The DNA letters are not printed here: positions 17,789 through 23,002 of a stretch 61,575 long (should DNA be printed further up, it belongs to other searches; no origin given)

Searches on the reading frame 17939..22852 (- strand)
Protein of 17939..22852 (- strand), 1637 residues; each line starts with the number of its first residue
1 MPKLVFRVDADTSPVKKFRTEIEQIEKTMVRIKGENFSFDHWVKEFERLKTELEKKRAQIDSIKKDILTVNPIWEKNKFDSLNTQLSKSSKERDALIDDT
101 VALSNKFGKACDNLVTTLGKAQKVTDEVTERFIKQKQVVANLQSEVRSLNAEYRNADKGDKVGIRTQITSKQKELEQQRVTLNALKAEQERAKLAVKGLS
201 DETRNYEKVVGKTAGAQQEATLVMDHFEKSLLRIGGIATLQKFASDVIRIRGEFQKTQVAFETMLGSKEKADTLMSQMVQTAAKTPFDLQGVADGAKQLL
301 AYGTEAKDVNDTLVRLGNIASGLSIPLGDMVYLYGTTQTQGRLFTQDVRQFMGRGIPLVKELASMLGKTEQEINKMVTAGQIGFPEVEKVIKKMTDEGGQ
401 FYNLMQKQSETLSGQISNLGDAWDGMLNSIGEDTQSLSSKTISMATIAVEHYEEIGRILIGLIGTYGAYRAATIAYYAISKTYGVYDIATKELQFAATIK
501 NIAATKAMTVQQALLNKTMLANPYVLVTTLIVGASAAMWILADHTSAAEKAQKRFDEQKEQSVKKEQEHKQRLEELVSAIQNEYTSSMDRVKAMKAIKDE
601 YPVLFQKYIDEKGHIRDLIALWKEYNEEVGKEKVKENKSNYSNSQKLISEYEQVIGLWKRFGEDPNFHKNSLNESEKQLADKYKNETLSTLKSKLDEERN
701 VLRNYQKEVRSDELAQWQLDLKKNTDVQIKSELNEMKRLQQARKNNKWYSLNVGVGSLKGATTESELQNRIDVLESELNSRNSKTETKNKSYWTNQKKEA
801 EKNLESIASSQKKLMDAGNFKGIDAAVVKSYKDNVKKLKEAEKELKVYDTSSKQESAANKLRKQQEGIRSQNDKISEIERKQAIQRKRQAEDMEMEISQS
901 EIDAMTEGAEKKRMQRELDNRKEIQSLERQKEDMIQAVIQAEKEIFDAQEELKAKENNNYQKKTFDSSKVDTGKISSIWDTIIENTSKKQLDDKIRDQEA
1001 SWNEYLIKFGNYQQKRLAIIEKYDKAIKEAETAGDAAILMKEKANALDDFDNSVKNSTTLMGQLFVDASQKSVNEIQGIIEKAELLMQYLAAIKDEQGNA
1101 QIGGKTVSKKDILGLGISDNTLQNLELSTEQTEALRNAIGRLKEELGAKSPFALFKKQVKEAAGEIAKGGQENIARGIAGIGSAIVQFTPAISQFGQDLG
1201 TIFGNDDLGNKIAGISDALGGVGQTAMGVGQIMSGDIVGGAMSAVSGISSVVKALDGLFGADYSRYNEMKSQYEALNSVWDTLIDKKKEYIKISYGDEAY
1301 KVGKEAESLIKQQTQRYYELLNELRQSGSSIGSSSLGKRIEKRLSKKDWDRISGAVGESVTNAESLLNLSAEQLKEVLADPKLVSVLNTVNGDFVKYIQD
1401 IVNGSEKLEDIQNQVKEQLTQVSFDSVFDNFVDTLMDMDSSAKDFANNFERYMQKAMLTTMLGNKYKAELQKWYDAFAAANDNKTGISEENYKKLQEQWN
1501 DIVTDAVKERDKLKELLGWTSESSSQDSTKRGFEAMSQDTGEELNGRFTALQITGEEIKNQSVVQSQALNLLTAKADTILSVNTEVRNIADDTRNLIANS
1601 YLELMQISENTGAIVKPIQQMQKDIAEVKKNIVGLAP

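Call 59: search_protein_families(library=phrogs, proteins=[window:17939-22852:-], max_evalue=0.00001)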
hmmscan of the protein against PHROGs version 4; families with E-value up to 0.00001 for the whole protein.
window:17939-22852:- (1637 aa): 6 families
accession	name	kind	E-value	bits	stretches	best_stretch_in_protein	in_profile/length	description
phrog_9959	-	tail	2.2e-182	610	2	239-601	63-437/1708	tail length tape measure protein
phrog_14295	-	unknown function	3.1e-71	241.6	1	1133-1635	981-1438/1439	-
phrog_1686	-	tail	5.5e-16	58.6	1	258-434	139-321/1224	tail length tape measure protein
phrog_973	-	tail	4.1e-13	49.1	1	179-430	66-323/1465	tail length tape measure protein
phrog_991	-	tail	1.5e-07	30.4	1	88-438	100-586/1966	tail length tape measure protein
phrog_971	-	lysis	5.9e-06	26.2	1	267-422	165-328/1338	endolysin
